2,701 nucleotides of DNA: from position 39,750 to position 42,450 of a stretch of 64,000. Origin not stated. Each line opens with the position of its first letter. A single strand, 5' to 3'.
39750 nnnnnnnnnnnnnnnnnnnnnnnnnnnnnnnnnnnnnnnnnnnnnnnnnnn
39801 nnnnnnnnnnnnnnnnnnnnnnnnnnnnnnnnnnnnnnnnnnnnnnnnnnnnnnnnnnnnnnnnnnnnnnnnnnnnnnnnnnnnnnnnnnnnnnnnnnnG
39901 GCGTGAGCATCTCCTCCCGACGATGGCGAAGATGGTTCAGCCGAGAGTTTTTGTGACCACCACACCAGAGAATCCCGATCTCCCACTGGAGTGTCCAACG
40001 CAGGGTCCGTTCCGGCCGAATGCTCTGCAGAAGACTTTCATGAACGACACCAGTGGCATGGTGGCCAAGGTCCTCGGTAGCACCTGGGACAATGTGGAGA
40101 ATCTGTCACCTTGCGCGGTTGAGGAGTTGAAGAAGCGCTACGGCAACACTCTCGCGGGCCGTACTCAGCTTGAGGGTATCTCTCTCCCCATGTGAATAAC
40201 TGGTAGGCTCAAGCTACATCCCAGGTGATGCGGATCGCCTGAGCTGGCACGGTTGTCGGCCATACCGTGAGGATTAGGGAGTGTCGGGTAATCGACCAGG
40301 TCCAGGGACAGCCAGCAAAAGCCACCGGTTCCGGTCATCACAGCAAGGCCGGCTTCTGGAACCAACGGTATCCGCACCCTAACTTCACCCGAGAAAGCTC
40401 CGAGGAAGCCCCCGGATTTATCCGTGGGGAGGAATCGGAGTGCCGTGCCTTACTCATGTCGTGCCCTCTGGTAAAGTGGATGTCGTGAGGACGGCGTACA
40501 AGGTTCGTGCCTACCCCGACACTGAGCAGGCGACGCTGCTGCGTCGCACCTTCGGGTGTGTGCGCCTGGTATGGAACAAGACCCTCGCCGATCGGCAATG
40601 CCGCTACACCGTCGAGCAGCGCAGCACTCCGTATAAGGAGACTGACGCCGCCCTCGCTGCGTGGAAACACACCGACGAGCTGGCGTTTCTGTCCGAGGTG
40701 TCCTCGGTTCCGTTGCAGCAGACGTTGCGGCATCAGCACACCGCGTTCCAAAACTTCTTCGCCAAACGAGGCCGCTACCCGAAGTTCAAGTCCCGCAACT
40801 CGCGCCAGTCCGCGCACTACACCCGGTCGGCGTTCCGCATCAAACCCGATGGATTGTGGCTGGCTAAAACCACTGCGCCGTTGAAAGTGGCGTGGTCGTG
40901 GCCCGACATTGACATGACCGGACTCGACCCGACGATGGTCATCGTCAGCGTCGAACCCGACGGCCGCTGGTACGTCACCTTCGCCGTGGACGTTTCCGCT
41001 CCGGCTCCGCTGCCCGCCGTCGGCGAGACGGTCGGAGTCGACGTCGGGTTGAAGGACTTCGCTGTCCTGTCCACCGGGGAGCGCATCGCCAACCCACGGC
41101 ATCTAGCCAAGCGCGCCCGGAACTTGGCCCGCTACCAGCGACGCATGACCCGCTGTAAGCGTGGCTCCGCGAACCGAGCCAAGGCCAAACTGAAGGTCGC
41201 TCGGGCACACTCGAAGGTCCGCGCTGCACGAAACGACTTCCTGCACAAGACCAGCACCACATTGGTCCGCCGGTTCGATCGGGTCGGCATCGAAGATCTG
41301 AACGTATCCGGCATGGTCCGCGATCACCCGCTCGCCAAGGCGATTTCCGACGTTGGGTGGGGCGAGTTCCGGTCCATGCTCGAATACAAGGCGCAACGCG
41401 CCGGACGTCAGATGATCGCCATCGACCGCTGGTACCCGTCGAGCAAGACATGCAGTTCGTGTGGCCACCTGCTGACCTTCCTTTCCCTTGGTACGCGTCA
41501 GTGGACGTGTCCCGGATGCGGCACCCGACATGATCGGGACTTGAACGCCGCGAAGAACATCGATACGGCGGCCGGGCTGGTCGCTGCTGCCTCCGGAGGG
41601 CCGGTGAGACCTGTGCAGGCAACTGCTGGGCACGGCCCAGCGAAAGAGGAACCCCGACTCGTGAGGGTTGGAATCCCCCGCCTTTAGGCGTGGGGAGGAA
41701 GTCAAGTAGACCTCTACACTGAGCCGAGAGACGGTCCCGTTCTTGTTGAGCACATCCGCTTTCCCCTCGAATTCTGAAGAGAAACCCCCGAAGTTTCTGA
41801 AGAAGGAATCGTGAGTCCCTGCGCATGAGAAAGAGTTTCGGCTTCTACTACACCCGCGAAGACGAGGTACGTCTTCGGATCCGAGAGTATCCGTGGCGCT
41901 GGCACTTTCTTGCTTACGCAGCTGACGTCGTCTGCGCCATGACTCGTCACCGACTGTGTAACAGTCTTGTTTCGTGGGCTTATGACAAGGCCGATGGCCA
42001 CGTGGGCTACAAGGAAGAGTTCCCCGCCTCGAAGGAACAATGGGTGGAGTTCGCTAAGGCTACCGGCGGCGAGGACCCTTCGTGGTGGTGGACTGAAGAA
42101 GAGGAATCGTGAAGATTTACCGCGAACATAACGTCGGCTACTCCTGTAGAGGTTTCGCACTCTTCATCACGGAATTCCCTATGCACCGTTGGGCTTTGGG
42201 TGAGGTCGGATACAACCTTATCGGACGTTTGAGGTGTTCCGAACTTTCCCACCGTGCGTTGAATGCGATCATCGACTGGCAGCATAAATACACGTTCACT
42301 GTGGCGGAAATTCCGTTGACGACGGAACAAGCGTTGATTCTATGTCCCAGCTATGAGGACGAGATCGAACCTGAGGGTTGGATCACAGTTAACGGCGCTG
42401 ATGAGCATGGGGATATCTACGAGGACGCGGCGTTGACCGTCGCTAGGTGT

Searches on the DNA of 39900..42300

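Call 18: search_rna_families(source=window, start=39900, end=42300, threshold=evalue, max_evalue=10)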
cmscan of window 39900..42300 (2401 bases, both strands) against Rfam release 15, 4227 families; matches with E-value up to 10: 5.
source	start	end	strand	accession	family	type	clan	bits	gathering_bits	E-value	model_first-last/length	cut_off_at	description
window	40672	41266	-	RF02743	Sernc389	Gene; antisense;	-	165.4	74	1.3e-43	1-595/595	no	Saccharopolyspora sRNA 389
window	40724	40816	-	RF00198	SL1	Gene;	CL00020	19.8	75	2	1-103/103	no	SL1 RNA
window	41623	41717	+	RF00062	HgcC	Gene;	-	17.3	50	0.51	1-130/130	no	HgcC family RNA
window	40930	40987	+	RF01551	TB8Cs4H2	Gene; snRNA; snoRNA; HACA-box;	-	16.1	50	7.7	1-71/71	no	Trypanosomatid snoRNA TB8Cs4H2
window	40626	40694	+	RF02473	GlsR4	Gene; snRNA; snoRNA; CD-box;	-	15.9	70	6.9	1-61/61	no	Small nucleolar RNA GlsR4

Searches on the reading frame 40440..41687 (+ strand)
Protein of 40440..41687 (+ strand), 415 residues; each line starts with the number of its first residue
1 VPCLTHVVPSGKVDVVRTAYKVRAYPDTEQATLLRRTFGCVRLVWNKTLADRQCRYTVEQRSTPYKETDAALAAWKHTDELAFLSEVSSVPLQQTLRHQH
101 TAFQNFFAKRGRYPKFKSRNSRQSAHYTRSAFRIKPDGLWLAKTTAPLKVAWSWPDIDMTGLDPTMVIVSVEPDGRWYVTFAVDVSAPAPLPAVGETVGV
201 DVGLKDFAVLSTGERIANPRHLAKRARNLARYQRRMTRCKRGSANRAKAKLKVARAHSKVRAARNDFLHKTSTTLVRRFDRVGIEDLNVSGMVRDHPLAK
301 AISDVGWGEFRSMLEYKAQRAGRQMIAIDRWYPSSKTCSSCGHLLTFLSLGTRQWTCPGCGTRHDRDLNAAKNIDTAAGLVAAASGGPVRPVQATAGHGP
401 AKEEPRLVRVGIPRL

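Call 4: search_protein_families(library=pfam, proteins=[window:40440-41687:+], max_evalue=0.01)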
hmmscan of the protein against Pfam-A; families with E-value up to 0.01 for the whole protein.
window:40440-41687:+ (415 aa): 3 families
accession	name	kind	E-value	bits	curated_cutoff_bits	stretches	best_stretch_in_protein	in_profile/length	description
PF01385.25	OrfB_IS605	-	2.4e-30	105.6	30.5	1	181-293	2-117/120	Probable transposase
PF07282.18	Cas12f1-like_TNB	-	1.7e-27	95.8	26.3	1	307-374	1-60/60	Cas12f1-like, TNB domain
PF12323.14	HTH_OrfB_IS605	-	1.1e-17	63.7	21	1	17-57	3-43/47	Helix-turn-helix domain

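Call 24: find_homologous_proteins(query=window:40482-41687:+, max_evalue=1e-30)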
Query window:40482-41687:+ (401 aa): 7989 proteins with E <= 1e-30 among 8000 candidates; the best 120 are listed.
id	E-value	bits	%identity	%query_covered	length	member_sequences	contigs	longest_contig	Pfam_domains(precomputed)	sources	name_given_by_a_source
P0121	3.5e-229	779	85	100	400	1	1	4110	PF12323.15,PF01385.26,PF07282.19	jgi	jgi:putative transposase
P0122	1.2e-225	767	84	100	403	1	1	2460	PF12323.15,PF01385.26,PF07282.19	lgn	-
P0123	2.9e-224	763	83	100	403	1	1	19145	PF12323.15,PF01385.26,PF07282.19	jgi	jgi:putative transposase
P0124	3.9e-222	756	82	100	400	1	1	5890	PF12323.15,PF01385.26,PF07282.19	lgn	-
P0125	9.1e-222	754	83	100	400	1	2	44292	PF12323.15,PF01385.26,PF07282.19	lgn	-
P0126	2.5e-221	753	81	100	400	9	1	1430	PF12323.15,PF01385.26,PF07282.19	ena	-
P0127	1.7e-219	747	81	100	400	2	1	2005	PF12323.15,PF01385.26,PF07282.19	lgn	-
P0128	3.1e-219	746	80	100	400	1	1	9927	PF12323.15,PF01385.26,PF07282.19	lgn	-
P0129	3.4e-219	746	82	100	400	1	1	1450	PF12323.15,PF01385.26,PF07282.19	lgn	-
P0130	9.1e-219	745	80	100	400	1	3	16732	PF12323.15,PF01385.26,PF07282.19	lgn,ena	-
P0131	5.3e-218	742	81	100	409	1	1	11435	PF12323.15,PF01385.26,PF07282.19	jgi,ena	-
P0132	9.8e-217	738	80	100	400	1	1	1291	PF12323.15,PF01385.26,PF07282.19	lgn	-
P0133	5.2e-216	735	80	100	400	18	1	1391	PF12323.15,PF01385.26,PF07282.19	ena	-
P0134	6.2e-216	735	80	100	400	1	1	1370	PF12323.15,PF01385.26,PF07282.19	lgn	-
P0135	1.5e-215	734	80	100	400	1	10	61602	PF12323.15,PF01385.26,PF07282.19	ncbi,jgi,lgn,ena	jgi:putative transposase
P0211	2.7e-183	628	69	100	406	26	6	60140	PF12323.15,PF01385.26,PF07282.19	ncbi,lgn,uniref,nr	ncbi:transposase [Mycobacterium phage SwagPigglett]|uniref:Transposase n=2 Tax=Cheoctovirus TaxID=16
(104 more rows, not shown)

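Call 26: find_encoding_contigs(protein=P0135, flank=1500, max_places=10)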
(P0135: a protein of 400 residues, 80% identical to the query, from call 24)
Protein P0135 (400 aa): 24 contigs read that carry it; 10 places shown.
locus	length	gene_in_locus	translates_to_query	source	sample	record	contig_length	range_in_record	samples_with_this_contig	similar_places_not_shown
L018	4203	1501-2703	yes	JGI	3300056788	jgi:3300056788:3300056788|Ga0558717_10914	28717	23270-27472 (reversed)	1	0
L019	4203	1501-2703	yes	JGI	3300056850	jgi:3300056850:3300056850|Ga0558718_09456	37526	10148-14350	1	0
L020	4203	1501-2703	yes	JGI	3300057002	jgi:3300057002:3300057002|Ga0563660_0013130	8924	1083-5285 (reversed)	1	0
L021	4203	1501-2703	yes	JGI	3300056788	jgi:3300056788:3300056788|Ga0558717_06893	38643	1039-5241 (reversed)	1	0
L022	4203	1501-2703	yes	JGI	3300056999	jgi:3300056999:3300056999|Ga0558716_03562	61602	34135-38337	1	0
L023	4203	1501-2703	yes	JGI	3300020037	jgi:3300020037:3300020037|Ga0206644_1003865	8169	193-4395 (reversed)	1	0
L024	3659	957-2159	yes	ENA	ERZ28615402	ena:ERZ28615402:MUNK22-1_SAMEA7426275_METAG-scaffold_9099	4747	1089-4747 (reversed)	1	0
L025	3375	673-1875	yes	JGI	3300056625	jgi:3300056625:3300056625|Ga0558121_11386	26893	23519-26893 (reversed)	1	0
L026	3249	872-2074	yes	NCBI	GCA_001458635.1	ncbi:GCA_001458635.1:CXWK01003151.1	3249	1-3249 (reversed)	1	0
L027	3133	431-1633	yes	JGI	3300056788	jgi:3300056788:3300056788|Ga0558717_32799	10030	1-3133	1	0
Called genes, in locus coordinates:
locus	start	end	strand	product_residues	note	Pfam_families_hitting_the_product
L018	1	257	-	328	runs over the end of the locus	-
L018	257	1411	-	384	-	PF27131:Rv3766_C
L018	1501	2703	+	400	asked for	PF12323:HTH_OrfB_IS605, PF01385:OrfB_IS605, PF07282:Cas12f1-like_TNB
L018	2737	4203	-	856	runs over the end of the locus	PF13229:Beta_helix (weak)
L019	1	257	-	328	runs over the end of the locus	-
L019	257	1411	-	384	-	PF27131:Rv3766_C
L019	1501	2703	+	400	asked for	PF12323:HTH_OrfB_IS605, PF01385:OrfB_IS605, PF07282:Cas12f1-like_TNB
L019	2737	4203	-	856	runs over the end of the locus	PF13229:Beta_helix (weak)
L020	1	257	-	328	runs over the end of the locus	-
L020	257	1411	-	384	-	PF27131:Rv3766_C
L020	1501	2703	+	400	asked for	PF12323:HTH_OrfB_IS605, PF01385:OrfB_IS605, PF07282:Cas12f1-like_TNB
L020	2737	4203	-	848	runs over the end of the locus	?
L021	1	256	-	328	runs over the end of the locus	-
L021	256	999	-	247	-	PF27131:Rv3766_C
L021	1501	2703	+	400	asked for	PF12323:HTH_OrfB_IS605, PF01385:OrfB_IS605, PF07282:Cas12f1-like_TNB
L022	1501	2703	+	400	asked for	PF12323:HTH_OrfB_IS605, PF01385:OrfB_IS605, PF07282:Cas12f1-like_TNB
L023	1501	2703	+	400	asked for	PF12323:HTH_OrfB_IS605, PF01385:OrfB_IS605, PF07282:Cas12f1-like_TNB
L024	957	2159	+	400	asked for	PF12323:HTH_OrfB_IS605, PF01385:OrfB_IS605, PF07282:Cas12f1-like_TNB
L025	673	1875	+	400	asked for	PF12323:HTH_OrfB_IS605, PF01385:OrfB_IS605, PF07282:Cas12f1-like_TNB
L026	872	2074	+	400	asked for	PF12323:HTH_OrfB_IS605, PF01385:OrfB_IS605, PF07282:Cas12f1-like_TNB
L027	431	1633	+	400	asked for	PF12323:HTH_OrfB_IS605, PF01385:OrfB_IS605, PF07282:Cas12f1-like_TNB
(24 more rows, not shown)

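Call 66: search_protein_families(library=ncbifam, proteins=[window:40485-41687:+], max_evalue=0.00001)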
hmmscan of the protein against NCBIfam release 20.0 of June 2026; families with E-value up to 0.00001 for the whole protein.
window:40485-41687:+ (400 aa): 6 families
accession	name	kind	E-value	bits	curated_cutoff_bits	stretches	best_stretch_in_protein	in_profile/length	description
NF038281.1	IS200_TnpB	exception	3.2e-105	352.2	425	1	3-362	2-358/360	IS200/IS605 family element RNA-guided endonuclease TnpB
NF040570.1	guided_TnpB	subfamily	9.2e-101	337.9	100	1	5-359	1-386/389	RNA-guided endonuclease TnpB family protein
NF038280.1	IS607_TnpB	exception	4.1e-59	200.6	350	1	3-379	4-408/431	IS607 family element RNA-guided endonuclease TnpB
NF038192.1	V_cas_c2c8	exception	3.6e-29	102.2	350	2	76-279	154-384/457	type V CRISPR-associated protein C2c8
TIGR01766.2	TIGR01766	domain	1.6e-12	47.7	32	1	247-319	3-82/82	IS200/IS605 family accessory protein TnpB-related protein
NF049972.1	CRISPR_Cas12f2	exception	1.6e-11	43.7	450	1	161-360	308-516/524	type V CRISPR-associated effector Cas12f2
